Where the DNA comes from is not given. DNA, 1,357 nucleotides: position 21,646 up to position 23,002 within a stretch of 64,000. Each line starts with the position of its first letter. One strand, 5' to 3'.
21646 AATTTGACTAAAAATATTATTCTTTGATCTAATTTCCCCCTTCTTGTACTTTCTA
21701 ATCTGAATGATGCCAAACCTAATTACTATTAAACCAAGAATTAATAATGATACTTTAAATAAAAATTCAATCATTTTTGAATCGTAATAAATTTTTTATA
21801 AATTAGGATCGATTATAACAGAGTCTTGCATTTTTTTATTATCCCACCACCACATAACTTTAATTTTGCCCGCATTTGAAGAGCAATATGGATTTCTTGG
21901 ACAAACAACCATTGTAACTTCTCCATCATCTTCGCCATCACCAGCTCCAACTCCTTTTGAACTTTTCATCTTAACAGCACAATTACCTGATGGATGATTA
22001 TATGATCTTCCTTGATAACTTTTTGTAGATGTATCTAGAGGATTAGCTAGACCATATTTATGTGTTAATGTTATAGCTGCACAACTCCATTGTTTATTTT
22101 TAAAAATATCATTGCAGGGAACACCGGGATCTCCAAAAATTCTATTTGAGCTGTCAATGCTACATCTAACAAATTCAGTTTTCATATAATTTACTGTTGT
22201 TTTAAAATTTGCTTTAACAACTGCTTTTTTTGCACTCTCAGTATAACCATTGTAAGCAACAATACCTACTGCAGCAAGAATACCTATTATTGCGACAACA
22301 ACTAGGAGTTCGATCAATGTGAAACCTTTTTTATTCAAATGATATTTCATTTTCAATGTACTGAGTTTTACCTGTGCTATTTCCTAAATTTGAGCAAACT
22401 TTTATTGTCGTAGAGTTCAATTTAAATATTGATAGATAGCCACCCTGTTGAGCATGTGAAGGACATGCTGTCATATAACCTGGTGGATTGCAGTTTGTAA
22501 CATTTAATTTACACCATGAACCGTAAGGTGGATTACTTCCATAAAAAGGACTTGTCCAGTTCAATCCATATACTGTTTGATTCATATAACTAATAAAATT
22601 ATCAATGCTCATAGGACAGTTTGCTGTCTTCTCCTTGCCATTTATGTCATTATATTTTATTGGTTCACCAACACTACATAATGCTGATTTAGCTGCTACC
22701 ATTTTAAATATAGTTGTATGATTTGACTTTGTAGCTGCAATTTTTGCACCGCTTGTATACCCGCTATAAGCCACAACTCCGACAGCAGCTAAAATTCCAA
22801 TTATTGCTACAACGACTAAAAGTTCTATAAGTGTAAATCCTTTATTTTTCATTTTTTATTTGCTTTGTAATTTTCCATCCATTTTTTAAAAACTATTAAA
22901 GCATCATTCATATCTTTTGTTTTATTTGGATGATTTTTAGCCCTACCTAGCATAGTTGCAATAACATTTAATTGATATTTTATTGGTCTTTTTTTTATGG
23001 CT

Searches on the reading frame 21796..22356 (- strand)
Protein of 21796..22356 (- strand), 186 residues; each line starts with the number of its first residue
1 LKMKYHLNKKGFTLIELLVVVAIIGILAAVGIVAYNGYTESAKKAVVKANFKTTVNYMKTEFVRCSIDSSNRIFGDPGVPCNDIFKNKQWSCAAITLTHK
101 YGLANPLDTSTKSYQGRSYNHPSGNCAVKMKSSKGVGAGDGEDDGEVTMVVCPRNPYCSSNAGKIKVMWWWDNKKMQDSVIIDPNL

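Call 3: search_protein_families(library=pfam, proteins=[window:21796-22356:-], max_evalue=0.1)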
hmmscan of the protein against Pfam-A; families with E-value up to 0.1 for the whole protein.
window:21796-22356:- (186 aa): 2 families
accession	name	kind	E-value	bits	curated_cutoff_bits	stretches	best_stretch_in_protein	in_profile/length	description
PF07963.17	N_methyl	-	4.6e-09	35.9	21.2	1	8-30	3-25/27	Prokaryotic N-terminal methylation motif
PF17566.7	DUF5472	-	0.067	13.6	25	0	18-58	21-59/73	Family of unknown function (DUF5472)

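Call 4: search_protein_families(library=ncbifam, proteins=[window:21796-22356:-], max_evalue=0.1)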
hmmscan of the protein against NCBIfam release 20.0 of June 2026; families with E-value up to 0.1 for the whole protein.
window:21796-22356:- (186 aa): 15 families
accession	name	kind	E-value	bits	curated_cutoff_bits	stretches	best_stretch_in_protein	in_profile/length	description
NF007862.0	PRK10574.1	equivalog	5.5e-12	46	138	1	8-72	3-63/145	prepilin peptidase-dependent pilin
NF041775.1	typeIV_PilA_Myxo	equivalog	1e-09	38.7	400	1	8-60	9-61/214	type IV pilin protein PilA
TIGR02532.1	IV_pilin_GFxxxE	domain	2e-09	36.9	16.3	1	9-31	1-23/24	prepilin-type N-terminal cleavage/methylation domain-containing protein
TIGR01710.1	typeII_sec_gspG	equivalog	4.2e-08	33.3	88.85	1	10-56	1-47/134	type II secretion system major pseudopilin GspG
TIGR01708.2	typeII_sec_gspH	equivalog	1.7e-07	31.4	80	1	10-59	2-51/169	type II secretion system minor pseudopilin GspH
NF007800.0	PRK10506.1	equivalog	2.9e-06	27.2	158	1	7-55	6-54/163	prepilin peptidase-dependent protein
NF040982.1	ComGD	equivalog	9.1e-05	22.9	70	1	9-60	1-52/139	competence type IV pilus minor pilin ComGD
TIGR02596.1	TIGR02596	subfamily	0.00016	21.8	70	1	12-43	1-32/196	Verru_Chthon cassette protein D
NF040999.1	pilin_ComGC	equivalog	0.00026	21.1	75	1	9-32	1-24/84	competence type IV pilus major pilin ComGC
NF041013.1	T4P_ComGE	equivalog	0.00092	19.3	49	1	8-39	2-33/83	competence type IV pilus minor pilin ComGE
TIGR01707.1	gspI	equivalog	0.018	15.5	44.35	1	11-40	1-30/101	type II secretion system minor pseudopilin GspI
TIGR01711.1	gspJ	equivalog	0.022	14.6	64.85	1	10-37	1-28/192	type II secretion system minor pseudopilin GspJ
TIGR02523.1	type_IV_pilV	equivalog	0.044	14.3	52.2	1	10-53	2-41/139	type IV pilus modification protein PilV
TIGR02599.1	TIGR02599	subfamily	0.052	12.8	256.5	1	11-32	1-22/361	Verru_Chthon cassette protein C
NF038304.1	EPS_HpsC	equivalog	0.074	12.6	200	0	5-28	16-38/318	hormogonium polysaccharide secretion pseudopilin HpsC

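Call 57: search_protein_families(library=padloc, proteins=[window:21796-22356:-], max_evalue=0.01)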
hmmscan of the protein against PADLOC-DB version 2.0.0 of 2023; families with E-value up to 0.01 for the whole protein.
window:21796-22356:- (186 aa): 0 families

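Call 58: search_protein_families(library=phrogs, proteins=[window:21796-22356:-], max_evalue=0.01)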
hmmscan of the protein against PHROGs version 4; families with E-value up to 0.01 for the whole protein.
window:21796-22356:- (186 aa): 6 families
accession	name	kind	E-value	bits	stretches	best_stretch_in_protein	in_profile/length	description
phrog_27437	-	unknown function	7.4e-12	46.7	1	8-53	6-51/140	-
phrog_3433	-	moron, auxiliary metabolic gene and host takeover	5.2e-10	40.6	1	8-68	18-71/127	pilin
phrog_13280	-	unknown function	2.4e-08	34.7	1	9-36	3-30/67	-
phrog_11596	-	unknown function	4.2e-08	34.2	1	10-61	6-57/187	-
phrog_11263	-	unknown function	1.4e-07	32.2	1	9-36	1-28/72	-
phrog_10597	-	unknown function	6.9e-06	26.9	1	8-32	3-27/59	-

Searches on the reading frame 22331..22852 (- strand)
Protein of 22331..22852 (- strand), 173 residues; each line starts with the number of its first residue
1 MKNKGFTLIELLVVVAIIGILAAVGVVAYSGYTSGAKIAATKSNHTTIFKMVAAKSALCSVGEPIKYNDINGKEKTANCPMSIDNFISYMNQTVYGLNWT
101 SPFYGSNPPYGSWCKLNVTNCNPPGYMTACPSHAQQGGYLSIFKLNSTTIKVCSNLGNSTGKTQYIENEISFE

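Call 3: search_protein_families(library=pfam, proteins=[window:22331-22852:-], max_evalue=0.1)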
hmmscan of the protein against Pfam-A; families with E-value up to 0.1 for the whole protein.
window:22331-22852:- (173 aa): 1 family
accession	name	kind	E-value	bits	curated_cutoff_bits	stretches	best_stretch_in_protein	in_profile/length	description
PF07963.17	N_methyl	-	3e-09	36.5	21.2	1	2-24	3-25/27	Prokaryotic N-terminal methylation motif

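Call 4: search_protein_families(library=ncbifam, proteins=[window:22331-22852:-], max_evalue=0.1)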
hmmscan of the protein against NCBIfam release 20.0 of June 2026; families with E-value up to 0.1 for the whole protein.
window:22331-22852:- (173 aa): 13 families
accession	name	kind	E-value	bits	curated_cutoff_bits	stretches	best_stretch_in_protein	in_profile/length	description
NF007862.0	PRK10574.1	equivalog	3.6e-10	40.1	138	1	1-39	2-40/145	prepilin peptidase-dependent pilin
NF041775.1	typeIV_PilA_Myxo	equivalog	2e-09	37.7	400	1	2-56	9-61/214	type IV pilin protein PilA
TIGR02532.1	IV_pilin_GFxxxE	domain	2.3e-09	36.7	16.3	1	4-25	2-23/24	prepilin-type N-terminal cleavage/methylation domain-containing protein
TIGR01708.2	typeII_sec_gspH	equivalog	3.3e-07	30.5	80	1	4-39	2-37/169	type II secretion system minor pseudopilin GspH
TIGR01710.1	typeII_sec_gspG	equivalog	1.2e-06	28.6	88.85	1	4-49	1-46/134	type II secretion system major pseudopilin GspG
NF007800.0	PRK10506.1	equivalog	3.6e-06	26.9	158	1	2-47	7-52/163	prepilin peptidase-dependent protein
NF041013.1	T4P_ComGE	equivalog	0.00021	21.4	49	1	2-44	2-44/83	competence type IV pilus minor pilin ComGE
TIGR02596.1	TIGR02596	subfamily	0.00028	21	70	1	6-40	1-35/196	Verru_Chthon cassette protein D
NF040999.1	pilin_ComGC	equivalog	0.00045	20.4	75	1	4-26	2-24/84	competence type IV pilus major pilin ComGC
NF047827.1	T3SSXpsH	equivalog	0.0036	17.1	160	1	4-67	1-62/145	type II secretion system protein XpsH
NF040982.1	ComGD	equivalog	0.014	15.8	70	1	3-26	1-24/139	competence type IV pilus minor pilin ComGD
TIGR02599.1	TIGR02599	subfamily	0.021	14.1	256.5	1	5-33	1-29/361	Verru_Chthon cassette protein C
TIGR01711.1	gspJ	equivalog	0.032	14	64.85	1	4-29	1-26/192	type II secretion system minor pseudopilin GspJ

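Call 41: search_solved_structures(query=window:22331-22852:-, max_evalue=0.01)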
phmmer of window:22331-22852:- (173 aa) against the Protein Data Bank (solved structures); distinct sequences matched with E-value up to 0.01: 17.
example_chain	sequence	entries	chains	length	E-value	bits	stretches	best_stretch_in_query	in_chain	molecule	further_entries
7tgg_A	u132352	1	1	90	1.3e-07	34.6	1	3-44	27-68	Geopilin domain 1 protein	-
9egp_A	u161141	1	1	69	1.5e-07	34.4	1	3-44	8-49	Geopilin domain 1 protein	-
2hi2_A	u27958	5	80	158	6.4e-06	29.1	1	6-39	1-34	Fimbrial protein | PilA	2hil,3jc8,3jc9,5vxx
2m7g_A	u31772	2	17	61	6.8e-06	29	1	6-45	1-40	Geopilin domain 1 protein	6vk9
5kua_A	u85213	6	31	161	7.8e-06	28.8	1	6-39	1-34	pilin | Neisseria meningitidis PilE variant SB-GATDH | Neisseria meningitidis PilE, SB-DATDH variant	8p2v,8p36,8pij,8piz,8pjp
8p3b_A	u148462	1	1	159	8.1e-06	28.8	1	6-39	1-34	Fimbrial protein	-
1ay2_A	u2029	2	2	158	8.2e-06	28.8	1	6-39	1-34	TYPE 4 PILIN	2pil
9laa_A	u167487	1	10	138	8.8e-06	28.7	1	4-38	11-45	Type IV pilin protein PilA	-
1oqw_A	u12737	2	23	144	4.7e-05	26.3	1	6-42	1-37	Fimbrial protein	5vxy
8tob_GA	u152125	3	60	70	5.1e-05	26.2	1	7-46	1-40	Fimbrial protein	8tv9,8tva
8tum_e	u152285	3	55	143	5.6e-05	26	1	6-42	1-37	Type IV major pilin protein PilA | Pilin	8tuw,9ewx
9xnc_G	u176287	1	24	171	6.8e-05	25.8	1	5-64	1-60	Bacteria pilus (like)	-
3sok_A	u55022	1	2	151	9.4e-05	25.3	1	6-39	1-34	Fimbrial protein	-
6gv9_A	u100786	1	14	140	0.00025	23.9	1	6-41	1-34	Prepilin peptidase-dependent protein D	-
8tj2_C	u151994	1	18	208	0.00029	23.7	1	6-50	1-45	Type IV major pilin protein PilA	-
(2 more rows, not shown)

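Call 57: search_protein_families(library=padloc, proteins=[window:22331-22852:-], max_evalue=0.01)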
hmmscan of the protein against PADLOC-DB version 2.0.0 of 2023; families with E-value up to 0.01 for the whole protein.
window:22331-22852:- (173 aa): 0 families

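Call 58: search_protein_families(library=phrogs, proteins=[window:22331-22852:-], max_evalue=0.01)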
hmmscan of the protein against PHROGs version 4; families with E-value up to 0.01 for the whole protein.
window:22331-22852:- (173 aa): 6 families
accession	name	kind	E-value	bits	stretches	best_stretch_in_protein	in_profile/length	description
phrog_27437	-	unknown function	1.3e-12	49.1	1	2-44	6-48/140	-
phrog_13280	-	unknown function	7.5e-10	39.5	1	1-31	1-31/67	-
phrog_3433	-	moron, auxiliary metabolic gene and host takeover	1.3e-08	36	1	2-50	18-66/127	pilin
phrog_11263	-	unknown function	1.2e-07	32.4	1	4-30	2-28/72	-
phrog_11596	-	unknown function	2.4e-07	31.7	1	2-47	4-49/187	-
phrog_10597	-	unknown function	1.3e-06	29.2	1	2-29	3-30/59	-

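Call 59: find_related_loci(query=window:22331-22852:-, collection=viral_contigs, flank=6000)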
Query window:22331-22852:- (173 aa) in viral_contigs; peptide patterns used: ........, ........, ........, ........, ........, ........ (x = any residue, [..] = any of these).
23 stretches matched a pattern; 14 encode a relative of the query (tblastn E <= 1e-3); 14 distinct loci.
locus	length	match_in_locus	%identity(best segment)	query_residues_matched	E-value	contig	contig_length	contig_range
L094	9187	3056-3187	59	1-37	1e-9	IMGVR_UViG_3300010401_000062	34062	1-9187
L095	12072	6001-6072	88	1-24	1e-8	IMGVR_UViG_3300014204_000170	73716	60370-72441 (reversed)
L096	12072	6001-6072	83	1-24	2e-8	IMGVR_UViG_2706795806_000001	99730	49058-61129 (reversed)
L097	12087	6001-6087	76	1-29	3e-8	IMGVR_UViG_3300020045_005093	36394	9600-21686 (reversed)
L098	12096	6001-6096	63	1-32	1e-6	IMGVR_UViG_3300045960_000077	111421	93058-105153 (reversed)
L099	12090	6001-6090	60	1-30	1e-6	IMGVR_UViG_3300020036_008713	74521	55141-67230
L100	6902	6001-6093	53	1-34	6e-6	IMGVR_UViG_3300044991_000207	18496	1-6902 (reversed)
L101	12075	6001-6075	72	1-25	8e-6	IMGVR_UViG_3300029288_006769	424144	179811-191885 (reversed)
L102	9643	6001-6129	42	2-44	1e-5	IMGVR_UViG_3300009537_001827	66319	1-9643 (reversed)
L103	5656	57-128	58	1-24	6e-5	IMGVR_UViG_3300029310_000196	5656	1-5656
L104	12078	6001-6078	55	1-29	1e-4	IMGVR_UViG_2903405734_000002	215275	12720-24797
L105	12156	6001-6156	33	1-58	5e-4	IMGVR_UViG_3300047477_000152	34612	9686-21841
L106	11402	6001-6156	33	1-58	5e-4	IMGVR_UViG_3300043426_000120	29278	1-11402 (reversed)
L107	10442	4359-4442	59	1-29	8e-4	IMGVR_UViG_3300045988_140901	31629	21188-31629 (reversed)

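Call 69: predict_structure(alignment_id=A2)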
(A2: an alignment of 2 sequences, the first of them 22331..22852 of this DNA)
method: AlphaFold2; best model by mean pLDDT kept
length: 173 residues; sequences in the alignment: 2
mean_pLDDT: 42.1   pTM: 0.29
mean pLDDT of the five models: 42.1, 40.1, 39.7, 37.9, 34.5
residues with pLDDT >= 90: 0; 70-90: 15; 50-70: 8; < 50: 150
segments of 3 or more residues with pLDDT < 50: 1-3, 28-173
pLDDT, mean of each block of 10 residues (from residue 1): 64 78 53 39 43 42 40 42 41 32 27 27 29 37 42 43 40 32
secondary structure, 60 per line:
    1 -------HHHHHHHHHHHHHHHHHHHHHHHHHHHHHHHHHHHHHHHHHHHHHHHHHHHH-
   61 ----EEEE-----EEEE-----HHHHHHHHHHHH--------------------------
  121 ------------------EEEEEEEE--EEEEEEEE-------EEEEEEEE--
elements in order: H8-59 E65-68 E74-77 H83-94 E139-146 E149-156 E164-171

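Call 71: search_solved_structures(query=A3, max_evalue=0.01, show_alignments=2)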
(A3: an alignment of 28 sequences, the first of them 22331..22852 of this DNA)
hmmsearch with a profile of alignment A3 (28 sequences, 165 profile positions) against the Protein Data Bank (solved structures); distinct sequences matched with E-value up to 0.01: 20.
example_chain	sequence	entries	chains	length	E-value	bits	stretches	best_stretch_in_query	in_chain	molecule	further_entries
7tgg_A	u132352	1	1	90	1.6e-13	55.1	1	2-54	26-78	Geopilin domain 1 protein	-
9egp_A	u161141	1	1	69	1.8e-13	54.9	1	2-52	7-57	Geopilin domain 1 protein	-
9laa_A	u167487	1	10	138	3.5e-11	47.5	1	3-44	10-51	Type IV pilin protein PilA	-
2m7g_A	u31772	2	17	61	6.7e-11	46.6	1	6-54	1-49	Geopilin domain 1 protein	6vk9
2hi2_A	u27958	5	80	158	1.6e-10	45.4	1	6-112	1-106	Fimbrial protein | PilA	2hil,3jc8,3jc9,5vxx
1ay2_A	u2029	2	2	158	2.5e-10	44.7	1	6-41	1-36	TYPE 4 PILIN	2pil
8tum_e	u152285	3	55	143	1e-09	42.7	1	6-79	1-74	Type IV major pilin protein PilA | Pilin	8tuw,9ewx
8tob_GA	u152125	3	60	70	1.2e-09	42.5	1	7-62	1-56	Fimbrial protein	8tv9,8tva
8p3b_A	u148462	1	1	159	2.1e-09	41.7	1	6-40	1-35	Fimbrial protein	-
5kua_A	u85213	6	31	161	2.2e-09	41.6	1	6-112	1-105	pilin | Neisseria meningitidis PilE variant SB-GATDH | Neisseria meningitidis PilE, SB-DATDH variant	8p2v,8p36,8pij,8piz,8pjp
3sok_A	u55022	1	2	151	2.8e-09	41.3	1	6-38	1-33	Fimbrial protein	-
1oqw_A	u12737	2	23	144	3.6e-09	40.9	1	6-51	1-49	Fimbrial protein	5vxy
9xnc_G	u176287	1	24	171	1.4e-08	39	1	5-43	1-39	Bacteria pilus (like)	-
8tj2_C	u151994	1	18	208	2.6e-08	38.2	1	6-49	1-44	Type IV major pilin protein PilA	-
6gv9_A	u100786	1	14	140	1.1e-07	36.1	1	6-37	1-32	Prepilin peptidase-dependent protein D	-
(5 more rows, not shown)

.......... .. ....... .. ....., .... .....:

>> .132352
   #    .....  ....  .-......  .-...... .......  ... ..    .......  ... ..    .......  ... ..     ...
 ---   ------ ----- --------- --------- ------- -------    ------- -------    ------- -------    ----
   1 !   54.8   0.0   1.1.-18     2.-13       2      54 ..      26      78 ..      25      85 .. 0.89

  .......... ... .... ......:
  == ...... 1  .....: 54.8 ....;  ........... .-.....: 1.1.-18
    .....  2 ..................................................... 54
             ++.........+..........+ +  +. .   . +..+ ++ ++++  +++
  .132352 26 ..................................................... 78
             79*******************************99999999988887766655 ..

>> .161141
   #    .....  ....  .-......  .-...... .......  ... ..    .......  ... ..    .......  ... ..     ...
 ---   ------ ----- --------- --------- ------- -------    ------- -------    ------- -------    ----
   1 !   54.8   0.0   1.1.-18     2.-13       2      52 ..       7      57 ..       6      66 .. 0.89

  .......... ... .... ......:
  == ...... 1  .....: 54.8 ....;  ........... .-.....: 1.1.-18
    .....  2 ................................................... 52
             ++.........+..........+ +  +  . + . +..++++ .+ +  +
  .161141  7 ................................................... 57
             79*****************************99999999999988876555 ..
